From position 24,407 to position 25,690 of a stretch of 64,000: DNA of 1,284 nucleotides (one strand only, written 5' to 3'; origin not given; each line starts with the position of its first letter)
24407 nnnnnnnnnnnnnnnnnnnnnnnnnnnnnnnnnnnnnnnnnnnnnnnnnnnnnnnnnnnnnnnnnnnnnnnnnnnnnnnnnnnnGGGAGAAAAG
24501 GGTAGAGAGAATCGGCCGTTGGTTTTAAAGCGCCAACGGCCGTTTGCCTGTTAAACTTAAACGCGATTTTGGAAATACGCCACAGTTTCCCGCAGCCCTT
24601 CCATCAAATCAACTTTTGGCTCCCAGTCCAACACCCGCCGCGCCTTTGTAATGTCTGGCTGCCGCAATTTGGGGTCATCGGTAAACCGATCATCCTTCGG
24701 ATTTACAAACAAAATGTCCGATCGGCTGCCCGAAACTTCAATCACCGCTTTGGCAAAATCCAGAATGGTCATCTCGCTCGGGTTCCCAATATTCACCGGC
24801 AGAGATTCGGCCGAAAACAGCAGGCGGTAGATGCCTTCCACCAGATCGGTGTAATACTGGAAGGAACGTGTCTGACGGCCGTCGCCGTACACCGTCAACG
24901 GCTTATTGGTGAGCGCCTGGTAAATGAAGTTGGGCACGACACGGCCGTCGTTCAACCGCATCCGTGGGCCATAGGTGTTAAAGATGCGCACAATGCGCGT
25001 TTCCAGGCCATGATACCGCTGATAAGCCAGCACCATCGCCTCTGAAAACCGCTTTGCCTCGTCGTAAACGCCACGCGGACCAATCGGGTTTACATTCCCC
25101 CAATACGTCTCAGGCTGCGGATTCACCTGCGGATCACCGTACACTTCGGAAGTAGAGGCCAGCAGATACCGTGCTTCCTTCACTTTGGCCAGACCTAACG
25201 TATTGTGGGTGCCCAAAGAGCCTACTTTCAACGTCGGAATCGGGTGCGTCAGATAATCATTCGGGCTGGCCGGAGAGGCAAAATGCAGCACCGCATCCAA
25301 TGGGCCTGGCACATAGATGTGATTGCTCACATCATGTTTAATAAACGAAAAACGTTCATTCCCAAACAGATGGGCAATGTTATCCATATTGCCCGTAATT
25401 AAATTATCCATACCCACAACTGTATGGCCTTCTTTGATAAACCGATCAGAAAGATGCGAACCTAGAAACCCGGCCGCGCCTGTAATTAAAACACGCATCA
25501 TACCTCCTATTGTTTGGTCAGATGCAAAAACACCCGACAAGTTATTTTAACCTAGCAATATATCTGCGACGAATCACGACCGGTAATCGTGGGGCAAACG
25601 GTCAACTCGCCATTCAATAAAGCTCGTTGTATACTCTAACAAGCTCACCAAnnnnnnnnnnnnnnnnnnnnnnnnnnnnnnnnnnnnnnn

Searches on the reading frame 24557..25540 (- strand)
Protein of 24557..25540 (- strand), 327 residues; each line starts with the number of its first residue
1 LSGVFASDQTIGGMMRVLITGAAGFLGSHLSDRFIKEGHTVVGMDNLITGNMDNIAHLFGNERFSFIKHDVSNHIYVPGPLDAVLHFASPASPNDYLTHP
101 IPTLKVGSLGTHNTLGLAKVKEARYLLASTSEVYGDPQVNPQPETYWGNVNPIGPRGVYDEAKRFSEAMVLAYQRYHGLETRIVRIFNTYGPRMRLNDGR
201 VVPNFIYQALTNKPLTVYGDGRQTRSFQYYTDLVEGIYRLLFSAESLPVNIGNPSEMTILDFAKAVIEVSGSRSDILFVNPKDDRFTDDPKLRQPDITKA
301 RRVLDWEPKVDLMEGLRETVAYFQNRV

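Call 10: search_protein_families(library=pfam, proteins=[window:24557-25540:-], max_evalue=0.01)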
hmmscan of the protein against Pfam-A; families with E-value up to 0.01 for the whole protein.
window:24557-25540:- (327 aa): 6 families
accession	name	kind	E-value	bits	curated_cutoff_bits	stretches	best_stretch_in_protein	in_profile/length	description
PF16363.11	GDP_Man_Dehyd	-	4.7e-50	171.4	27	1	18-319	1-332/332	GDP-mannose 4,6 dehydratase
PF01370.27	Epimerase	-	1.3e-44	152.9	20.9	1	17-252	1-240/240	NAD dependent epimerase/dehydratase family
PF04321.23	RmlD_sub_bind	-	2.5e-08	33.8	27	1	15-274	1-235/287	RmlD substrate binding domain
PF01073.25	3Beta_HSD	-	2.8e-07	30.3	22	1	18-229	1-217/280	3-beta hydroxysteroid dehydrogenase/isomerase family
PF02719.21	Polysacc_synt_2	-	2.9e-06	27.1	20.2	1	154-274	133-251/293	Polysaccharide biosynthesis protein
PF07993.18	NAD_binding_4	-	0.00015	21.4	20.1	0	104-187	109-205/258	Male sterility protein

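Call 11: search_protein_families(library=padloc, proteins=[window:24557-25540:-], max_evalue=0.01)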
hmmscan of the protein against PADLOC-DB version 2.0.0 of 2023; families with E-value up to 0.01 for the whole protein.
window:24557-25540:- (327 aa): 0 families
